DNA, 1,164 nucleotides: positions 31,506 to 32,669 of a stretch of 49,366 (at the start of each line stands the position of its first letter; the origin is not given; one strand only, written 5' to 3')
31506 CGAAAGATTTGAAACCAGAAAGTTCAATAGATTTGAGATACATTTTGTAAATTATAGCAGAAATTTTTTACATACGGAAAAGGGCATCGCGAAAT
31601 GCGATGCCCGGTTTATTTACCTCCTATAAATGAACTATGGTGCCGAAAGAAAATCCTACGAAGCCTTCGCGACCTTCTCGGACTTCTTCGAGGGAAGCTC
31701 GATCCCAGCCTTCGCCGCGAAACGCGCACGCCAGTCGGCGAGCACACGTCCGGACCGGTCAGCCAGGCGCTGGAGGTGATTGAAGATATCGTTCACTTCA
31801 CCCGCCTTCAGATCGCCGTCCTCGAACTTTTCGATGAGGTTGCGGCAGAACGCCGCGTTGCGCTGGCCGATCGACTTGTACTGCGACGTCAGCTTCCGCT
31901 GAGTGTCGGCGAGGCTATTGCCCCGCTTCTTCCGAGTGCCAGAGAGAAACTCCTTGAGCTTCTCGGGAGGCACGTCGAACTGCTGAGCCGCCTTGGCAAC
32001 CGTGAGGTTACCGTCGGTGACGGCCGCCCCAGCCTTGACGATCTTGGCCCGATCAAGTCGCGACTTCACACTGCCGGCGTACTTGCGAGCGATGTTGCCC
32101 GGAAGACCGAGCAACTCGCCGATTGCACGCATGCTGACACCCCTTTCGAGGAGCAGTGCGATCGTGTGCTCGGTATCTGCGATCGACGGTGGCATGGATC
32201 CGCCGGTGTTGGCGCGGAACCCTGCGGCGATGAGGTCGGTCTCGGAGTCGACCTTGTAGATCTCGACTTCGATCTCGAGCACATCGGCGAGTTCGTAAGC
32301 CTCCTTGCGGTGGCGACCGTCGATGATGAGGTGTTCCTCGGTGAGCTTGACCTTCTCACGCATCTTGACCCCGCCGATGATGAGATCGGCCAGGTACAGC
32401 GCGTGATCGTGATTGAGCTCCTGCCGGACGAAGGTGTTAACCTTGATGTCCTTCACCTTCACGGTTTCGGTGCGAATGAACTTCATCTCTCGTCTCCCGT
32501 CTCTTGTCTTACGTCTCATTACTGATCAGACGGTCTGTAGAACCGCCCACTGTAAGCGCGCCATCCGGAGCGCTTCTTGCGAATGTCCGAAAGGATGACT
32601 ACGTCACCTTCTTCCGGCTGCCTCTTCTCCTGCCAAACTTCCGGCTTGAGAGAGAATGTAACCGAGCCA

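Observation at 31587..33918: Compact 2.3-kb, 60-67%-GC island: membrane Cys/His protein plus a translationally coupled operon of a double-HTH-like protein, a 78-aa protein and a ParB/Srx-like protein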

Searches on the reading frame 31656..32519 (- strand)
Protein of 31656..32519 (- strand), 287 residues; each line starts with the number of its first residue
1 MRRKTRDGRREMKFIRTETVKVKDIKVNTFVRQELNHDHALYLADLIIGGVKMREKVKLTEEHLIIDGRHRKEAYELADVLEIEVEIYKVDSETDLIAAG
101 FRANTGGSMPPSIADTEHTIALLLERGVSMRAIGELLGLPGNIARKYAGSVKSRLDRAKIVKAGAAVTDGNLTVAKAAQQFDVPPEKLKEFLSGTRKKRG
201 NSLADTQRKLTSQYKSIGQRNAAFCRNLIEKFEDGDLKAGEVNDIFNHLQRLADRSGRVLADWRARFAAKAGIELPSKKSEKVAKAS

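Call 3: search_protein_families(library=pfam, proteins=[window:31656-32519:-], max_evalue=1)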
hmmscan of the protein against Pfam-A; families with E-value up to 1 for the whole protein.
window:31656-32519:- (287 aa): 3 families
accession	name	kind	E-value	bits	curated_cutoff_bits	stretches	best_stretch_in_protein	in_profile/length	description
PF13384.12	HTH_23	-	0.0054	17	24.6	0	120-140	10-30/50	Homeodomain-like domain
PF05225.22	HTH_psq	-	0.0056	16.8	20.4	1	157-185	2-30/45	helix-turn-helix, Psq domain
PF13936.12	HTH_38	-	0.025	14.8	27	1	119-138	12-31/44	Helix-turn-helix domain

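Call 4: search_protein_families(library=phrogs, proteins=[window:31656-32519:-], max_evalue=1)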
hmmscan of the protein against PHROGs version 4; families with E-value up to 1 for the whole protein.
window:31656-32519:- (287 aa): 5 families
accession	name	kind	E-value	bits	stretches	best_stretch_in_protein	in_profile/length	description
phrog_1033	-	DNA, RNA and nucleotide metabolism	0.0018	19.1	1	51-106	70-133/334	ParB-like partition protein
phrog_8246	-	unknown function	0.0086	16.8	1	204-252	115-159/325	-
phrog_151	-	integration and excision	0.051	13.1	1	153-212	126-185/582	transposase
phrog_3405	-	unknown function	0.055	13.1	1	130-219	277-366/645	-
phrog_3855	-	DNA, RNA and nucleotide metabolism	0.058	14.8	1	99-152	50-104/115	HTH DNA binding protein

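Call 6: find_homologous_proteins(query=window:31656-32519:-)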
Query window:31656-32519:- (287 aa): 130 proteins with E <= 0.001 among 5013 candidates; the best 120 are listed.
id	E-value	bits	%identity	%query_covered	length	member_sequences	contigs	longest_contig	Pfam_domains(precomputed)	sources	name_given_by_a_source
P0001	3.6e-173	592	100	96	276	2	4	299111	-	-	-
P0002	1.2e-97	345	59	93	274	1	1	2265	-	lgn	-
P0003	2.3e-92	328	60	89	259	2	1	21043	-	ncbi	ncbi:MAG: hypothetical protein WAW92_02005 [Minisyncoccia bacterium]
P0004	5.6e-88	313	53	96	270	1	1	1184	-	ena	-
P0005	1.1e-87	312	57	93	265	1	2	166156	-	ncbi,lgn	-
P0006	6.3e-87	310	52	95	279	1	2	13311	-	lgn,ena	-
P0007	3.6e-86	307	55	94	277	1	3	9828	-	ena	-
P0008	8.6e-85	303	55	90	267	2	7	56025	-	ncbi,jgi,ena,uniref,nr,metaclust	ncbi:MAG: hypothetical protein UV76_C0007G0051 [Candidatus Nomurabacteria bacterium GW2011_GWA2_43_1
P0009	1.3e-84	302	55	89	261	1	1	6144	-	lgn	-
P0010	3.0e-84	301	51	96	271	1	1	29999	-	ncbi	-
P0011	8.2e-84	300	53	90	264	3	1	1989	-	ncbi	-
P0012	9.2e-84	299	55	88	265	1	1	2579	-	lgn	-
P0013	9.0e-83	296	54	88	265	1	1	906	-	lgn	-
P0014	1.4e-82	296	54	89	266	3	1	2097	PF02195.27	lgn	-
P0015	2.8e-82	295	55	90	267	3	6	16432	-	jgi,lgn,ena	-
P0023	4.2e-80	287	52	95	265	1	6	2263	-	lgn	-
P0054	3.2e-74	268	51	90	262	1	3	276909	PF02195.27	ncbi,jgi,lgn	ncbi:MAG: ParB N-terminal domain-containing protein [Minisyncoccia bacterium]|jgi:ParB-like chromoso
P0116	1.9e-56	210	42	90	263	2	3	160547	PF02195.27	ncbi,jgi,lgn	-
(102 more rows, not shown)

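Call 10: find_encoding_contigs(protein=P0002, flank=10000)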
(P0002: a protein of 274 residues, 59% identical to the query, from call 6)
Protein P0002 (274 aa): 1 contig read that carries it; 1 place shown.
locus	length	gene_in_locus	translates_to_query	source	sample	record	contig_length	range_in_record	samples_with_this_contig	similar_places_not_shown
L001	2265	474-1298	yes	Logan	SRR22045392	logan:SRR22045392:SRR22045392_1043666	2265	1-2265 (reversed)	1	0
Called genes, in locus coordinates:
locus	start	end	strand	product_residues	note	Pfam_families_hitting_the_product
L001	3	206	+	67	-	?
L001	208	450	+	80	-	-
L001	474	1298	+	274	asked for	-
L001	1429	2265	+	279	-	?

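Call 11: find_encoding_contigs(protein=P0023, flank=10000)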
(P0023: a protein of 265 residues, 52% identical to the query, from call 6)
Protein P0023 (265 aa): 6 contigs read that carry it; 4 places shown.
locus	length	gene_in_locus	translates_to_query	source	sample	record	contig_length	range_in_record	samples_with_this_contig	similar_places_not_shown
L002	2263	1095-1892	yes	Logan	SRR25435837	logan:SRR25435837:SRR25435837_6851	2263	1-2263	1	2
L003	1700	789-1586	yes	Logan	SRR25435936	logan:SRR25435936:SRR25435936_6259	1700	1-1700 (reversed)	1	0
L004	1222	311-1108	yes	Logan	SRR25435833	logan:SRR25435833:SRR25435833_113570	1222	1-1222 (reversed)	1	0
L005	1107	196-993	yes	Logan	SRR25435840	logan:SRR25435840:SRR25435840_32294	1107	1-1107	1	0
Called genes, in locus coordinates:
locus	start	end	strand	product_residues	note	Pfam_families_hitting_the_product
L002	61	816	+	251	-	-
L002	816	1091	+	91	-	-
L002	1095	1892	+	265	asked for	-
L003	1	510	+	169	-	?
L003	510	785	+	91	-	-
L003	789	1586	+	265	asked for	-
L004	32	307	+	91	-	-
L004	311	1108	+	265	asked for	-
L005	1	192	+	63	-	?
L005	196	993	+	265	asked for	-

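Call 13: find_encoding_contigs(protein=P0005, flank=8000, max_places=3)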
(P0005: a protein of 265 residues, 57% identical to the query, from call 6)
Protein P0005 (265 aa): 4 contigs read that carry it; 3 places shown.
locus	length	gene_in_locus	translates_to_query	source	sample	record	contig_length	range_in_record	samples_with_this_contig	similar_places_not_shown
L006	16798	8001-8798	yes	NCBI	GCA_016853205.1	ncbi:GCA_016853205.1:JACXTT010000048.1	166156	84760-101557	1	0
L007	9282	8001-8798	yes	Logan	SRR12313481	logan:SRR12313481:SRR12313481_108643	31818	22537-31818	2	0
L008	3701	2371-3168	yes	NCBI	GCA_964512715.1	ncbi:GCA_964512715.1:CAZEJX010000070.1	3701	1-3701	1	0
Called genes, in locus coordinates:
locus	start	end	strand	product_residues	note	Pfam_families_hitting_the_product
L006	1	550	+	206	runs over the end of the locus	-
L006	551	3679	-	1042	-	PF01731:Arylesterase (faint), PF10282:Lactonase (faint), PF08450:SGL (faint), PF01436:NHL (weak), PF05345:He_PIG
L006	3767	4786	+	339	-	-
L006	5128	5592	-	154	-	PF14528:LAGLIDADG_3 (faint)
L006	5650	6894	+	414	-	PF00675:Peptidase_M16, PF05193:Peptidase_M16_C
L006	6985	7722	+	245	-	-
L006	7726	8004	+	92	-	-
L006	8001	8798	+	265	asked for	-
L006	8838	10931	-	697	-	PF22745:Nlig-Ia, PF01653:DNA_ligase_aden, PF03120:OB_DNA_ligase, PF14520:HHH_5 (weak), PF12826:HHH_2, PF00533:BRCT, PF12738:PTCB-BRCT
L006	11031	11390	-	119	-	-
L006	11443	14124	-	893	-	-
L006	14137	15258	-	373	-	-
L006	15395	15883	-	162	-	PF27226:AF_1845 (weak)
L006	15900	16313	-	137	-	PF18895:T4SS_pilin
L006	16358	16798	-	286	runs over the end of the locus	PF05635:23S_rRNA_IVP, PF22296:bAvd (faint), PF07963:N_methyl (weak)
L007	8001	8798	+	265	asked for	-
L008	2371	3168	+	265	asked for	-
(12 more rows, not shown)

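Call 14: find_encoding_contigs(protein=P0054, flank=8000, max_places=3)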
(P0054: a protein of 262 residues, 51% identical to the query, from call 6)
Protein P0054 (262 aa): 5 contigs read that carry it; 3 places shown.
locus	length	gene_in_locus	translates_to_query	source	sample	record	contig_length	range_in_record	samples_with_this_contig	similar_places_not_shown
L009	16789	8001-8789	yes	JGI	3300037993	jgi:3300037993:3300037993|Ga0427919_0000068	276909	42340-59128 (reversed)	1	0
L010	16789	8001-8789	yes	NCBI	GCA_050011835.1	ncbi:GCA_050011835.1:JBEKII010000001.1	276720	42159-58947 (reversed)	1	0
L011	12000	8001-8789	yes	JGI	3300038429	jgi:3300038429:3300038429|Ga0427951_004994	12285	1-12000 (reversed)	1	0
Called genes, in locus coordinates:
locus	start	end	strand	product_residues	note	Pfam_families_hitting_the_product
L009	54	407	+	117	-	-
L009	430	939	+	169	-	-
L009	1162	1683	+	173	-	-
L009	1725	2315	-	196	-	PF12917:YfbR-like (weak), PF13023:HD_3, PF01966:HD (faint)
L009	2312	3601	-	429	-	PF08245:Mur_ligase_M (weak), PF02875:Mur_ligase_C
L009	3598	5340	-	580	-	PF03717:PBP_dimer (faint), PF00905:Transpeptidase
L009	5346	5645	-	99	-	-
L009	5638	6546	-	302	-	PF01795:Methyltransf_5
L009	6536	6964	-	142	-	PF02381:MraZ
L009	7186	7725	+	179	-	-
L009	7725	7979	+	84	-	-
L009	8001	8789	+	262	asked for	PF02195:ParB_N (weak)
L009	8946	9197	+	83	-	-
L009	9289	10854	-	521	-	PF01921:tRNA-synt_1f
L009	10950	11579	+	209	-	-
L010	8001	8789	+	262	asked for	PF02195:ParB_N (weak)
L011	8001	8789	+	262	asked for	PF02195:ParB_N (weak)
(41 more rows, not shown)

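Call 15: find_encoding_contigs(protein=P0116, flank=8000, max_places=3)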
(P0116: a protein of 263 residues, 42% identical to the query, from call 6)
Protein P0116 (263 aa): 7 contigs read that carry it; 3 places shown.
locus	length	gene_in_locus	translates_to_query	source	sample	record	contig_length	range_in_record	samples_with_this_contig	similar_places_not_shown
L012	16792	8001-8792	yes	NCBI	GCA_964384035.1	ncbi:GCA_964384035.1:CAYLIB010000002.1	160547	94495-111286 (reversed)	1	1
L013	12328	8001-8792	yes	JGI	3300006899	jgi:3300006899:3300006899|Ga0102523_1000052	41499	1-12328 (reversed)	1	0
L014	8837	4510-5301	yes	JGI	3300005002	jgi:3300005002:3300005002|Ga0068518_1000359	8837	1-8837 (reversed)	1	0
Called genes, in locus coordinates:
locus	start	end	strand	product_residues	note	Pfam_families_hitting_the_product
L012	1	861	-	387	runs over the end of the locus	PF01702:TGT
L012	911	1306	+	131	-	-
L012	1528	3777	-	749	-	PF01138:RNase_PH, PF03725:RNase_PH_C, PF03726:PNPase (weak), PF01138:RNase_PH, PF00013:KH_1, PF00575:S1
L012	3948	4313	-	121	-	-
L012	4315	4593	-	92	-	PF00312:Ribosomal_S15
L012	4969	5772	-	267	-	PF08443:RimK, PF02655:ATP-grasp_3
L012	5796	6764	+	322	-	PF02899:Phage_int_SAM_1, PF13102:Phage_int_SAM_5, PF00589:Phage_integrase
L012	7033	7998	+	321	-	-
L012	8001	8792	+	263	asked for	PF02195:ParB_N (weak)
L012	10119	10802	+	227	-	PF01479:S4, PF00849:PseudoU_synth_2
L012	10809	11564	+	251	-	PF13529:Peptidase_C39_2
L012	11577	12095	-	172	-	PF04513:Baculo_PEP_C (weak), PF06103:DUF948 (weak)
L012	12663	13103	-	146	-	-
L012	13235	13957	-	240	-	-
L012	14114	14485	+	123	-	-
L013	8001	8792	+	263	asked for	PF02195:ParB_N (weak)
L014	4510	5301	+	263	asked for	PF02195:ParB_N (weak)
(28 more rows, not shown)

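Call 16: search_protein_families(library=padloc, proteins=[window:31656-32519:-], max_evalue=1)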
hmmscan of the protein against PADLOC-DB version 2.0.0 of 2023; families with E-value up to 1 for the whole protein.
window:31656-32519:- (287 aa): 0 families

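Call 17: search_protein_families(library=ncbifam, proteins=[window:31656-32519:-], max_evalue=1)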
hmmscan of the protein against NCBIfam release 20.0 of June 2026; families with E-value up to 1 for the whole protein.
window:31656-32519:- (287 aa): 1 family
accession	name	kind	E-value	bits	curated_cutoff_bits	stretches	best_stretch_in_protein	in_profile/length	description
NF003129.0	PRK04046.1-5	equivalog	0.059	13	385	1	67-117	121-171/228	translation initiation factor IF-6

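Call 22: find_related_loci(query=A1, collection=genome_contigs, flank=6000)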
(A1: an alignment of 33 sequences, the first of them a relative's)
Query A1 (276 aa) in genome_contigs; peptide patterns used: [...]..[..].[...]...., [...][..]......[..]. (x = any residue, [..] = any of these).
318 stretches matched a pattern; 46 encode a relative of the query (tblastn E <= 1e-3); 46 distinct loci.
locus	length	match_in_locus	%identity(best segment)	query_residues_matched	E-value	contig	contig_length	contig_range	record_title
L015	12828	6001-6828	60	1-273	6e-103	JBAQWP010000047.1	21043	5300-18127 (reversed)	MAG: Minisyncoccia bacterium isolate MFD03290_ilm_asm_bin18 k127_263430, whole genome shotgun sequence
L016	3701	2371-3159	57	1-267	2e-98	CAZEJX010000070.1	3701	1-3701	MAG TPA_asm: uncultured Candidatus Saccharibacteria bacterium isolate SRP273308_co1_406 genome assembly, contig: NODE_58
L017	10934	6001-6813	52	1-274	3e-96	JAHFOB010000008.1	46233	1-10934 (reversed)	MAG: Candidatus Zambryskiibacteriota bacterium isolate nzgw494 NODE_281_length_46234_cov_3.873029, whole genome shotgun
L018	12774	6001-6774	51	1-258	3e-88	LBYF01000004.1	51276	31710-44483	MAG: Parcubacteria group bacterium GW2011_GWA2_40_14 UT81_C0004, whole genome shotgun sequence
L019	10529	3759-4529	52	4-261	9e-85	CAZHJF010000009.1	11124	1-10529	MAG TPA_asm: uncultured Candidatus Saccharibacteria bacterium isolate SRP286056_co1_564 genome assembly, contig: NODE_75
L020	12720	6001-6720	52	5-261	2e-84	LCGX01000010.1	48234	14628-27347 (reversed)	MAG: Candidatus Nomurabacteria bacterium GW2011_GWF2_43_8 UW07_C0010, whole genome shotgun sequence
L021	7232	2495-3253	54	8-261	2e-84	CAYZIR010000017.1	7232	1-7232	MAG TPA_asm: uncultured Candidatus Saccharibacteria bacterium isolate SRP342105_co1_490 genome assembly, contig: NODE_14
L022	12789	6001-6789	50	1-259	2e-83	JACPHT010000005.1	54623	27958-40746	MAG: Candidatus Uhrbacteria bacterium isolate NC_groundwater_421_Ag_B-0.1um_41_26 GD18-4_B1_scaffold_435662, whole genom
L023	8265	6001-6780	49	1-256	3e-82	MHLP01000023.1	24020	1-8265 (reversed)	MAG: Candidatus Lloydbacteria bacterium RIFCSPLOWO2_01_FULL_50_20 rifcsplowo2_01_scaffold_3949, whole genome shotgun seq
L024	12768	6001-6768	51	2-258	7e-82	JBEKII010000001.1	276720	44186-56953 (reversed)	MAG: Minisyncoccia bacterium isolate SPRUCE 297 SPRUCE_297_1, whole genome shotgun sequence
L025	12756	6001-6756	49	8-262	4e-81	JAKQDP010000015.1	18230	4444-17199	MAG: bacterium isolate USDE_maxbin.058 k141_1269486, whole genome shotgun sequence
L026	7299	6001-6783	49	7-267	2e-79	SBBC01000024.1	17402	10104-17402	MAG: Candidatus Microgenomatus auricola isolate Bin_28_1_1 Hy_contig36227, whole genome shotgun sequence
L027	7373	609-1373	48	9-259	3e-79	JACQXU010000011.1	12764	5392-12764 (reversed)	MAG: Candidatus Uhrbacteria bacterium isolate NC_groundwater_1523_Pr4_B-0.1um_41_4 SR1-18-B1_scaffold_64084, whole genom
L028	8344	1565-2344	47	1-259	2e-78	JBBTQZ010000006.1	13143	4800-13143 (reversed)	MAG: Patescibacteria group bacterium isolate H41-bin075_1 H41_bin075_1_000000000006, whole genome shotgun sequence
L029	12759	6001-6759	49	5-258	2e-78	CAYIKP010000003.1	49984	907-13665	MAG TPA_asm: uncultured Candidatus Saccharibacteria bacterium isolate ERP119705_co23_581 genome assembly, contig: NODE_3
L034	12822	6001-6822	45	1-276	2e-76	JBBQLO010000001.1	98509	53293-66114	MAG: Parcubacteria group bacterium isolate Co_metawrap_489 Cmw_489_k141_12830933_length_98509_cov_13.0000, whole genome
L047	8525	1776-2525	41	9-259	4e-62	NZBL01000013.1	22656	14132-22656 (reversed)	MAG: bacterium isolate ARS1386 46476, whole genome shotgun sequence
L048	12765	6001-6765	39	5-258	3e-60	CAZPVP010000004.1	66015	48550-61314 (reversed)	MAG TPA_asm: uncultured Gammaproteobacteria bacterium isolate SRP141376_co1_289 genome assembly, contig: NODE_1128_lengt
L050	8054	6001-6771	38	8-263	3e-55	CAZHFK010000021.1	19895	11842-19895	MAG TPA_asm: uncultured Gammaproteobacteria bacterium isolate SRP141376_co1_395 genome assembly, contig: NODE_5773_lengt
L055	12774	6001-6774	31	8-262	2e-33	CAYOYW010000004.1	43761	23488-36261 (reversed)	MAG TPA_asm: uncultured Candidatus Saccharibacteria bacterium isolate SRP257259_co1_256 genome assembly, contig: NODE_81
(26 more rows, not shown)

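Call 23: find_related_loci(query=A1, collection=viral_contigs, flank=6000)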
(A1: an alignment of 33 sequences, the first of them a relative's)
Query A1 (276 aa) in viral_contigs; peptide patterns used: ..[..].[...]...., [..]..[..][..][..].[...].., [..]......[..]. (x = any residue, [..] = any of these).
150 stretches matched a pattern; 13 encode a relative of the query (tblastn E <= 1e-3); 13 distinct loci.
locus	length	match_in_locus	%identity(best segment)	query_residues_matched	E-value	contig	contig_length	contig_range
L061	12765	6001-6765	39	3-258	7e-60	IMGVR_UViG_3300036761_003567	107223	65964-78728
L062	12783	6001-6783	30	9-269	3e-32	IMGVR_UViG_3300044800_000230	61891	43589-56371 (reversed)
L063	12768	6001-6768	29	6-256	8e-32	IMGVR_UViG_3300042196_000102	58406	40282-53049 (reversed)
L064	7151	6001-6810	30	9-265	1e-31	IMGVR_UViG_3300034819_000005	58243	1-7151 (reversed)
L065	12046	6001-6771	30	9-261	2e-31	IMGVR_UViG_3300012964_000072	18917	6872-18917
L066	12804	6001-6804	31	9-268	5e-29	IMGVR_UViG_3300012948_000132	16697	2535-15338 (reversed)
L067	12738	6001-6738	28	9-256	4e-26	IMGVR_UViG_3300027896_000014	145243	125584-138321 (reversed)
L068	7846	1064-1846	28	8-268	5e-24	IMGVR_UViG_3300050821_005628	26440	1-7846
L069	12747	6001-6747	31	8-256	3e-29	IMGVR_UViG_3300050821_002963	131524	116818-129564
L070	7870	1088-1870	28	8-268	5e-24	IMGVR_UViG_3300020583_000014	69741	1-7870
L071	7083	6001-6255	27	54-138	3e-6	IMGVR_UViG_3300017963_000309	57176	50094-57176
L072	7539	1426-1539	45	54-91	4e-5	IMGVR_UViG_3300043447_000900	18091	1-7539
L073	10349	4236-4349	45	54-91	1e-4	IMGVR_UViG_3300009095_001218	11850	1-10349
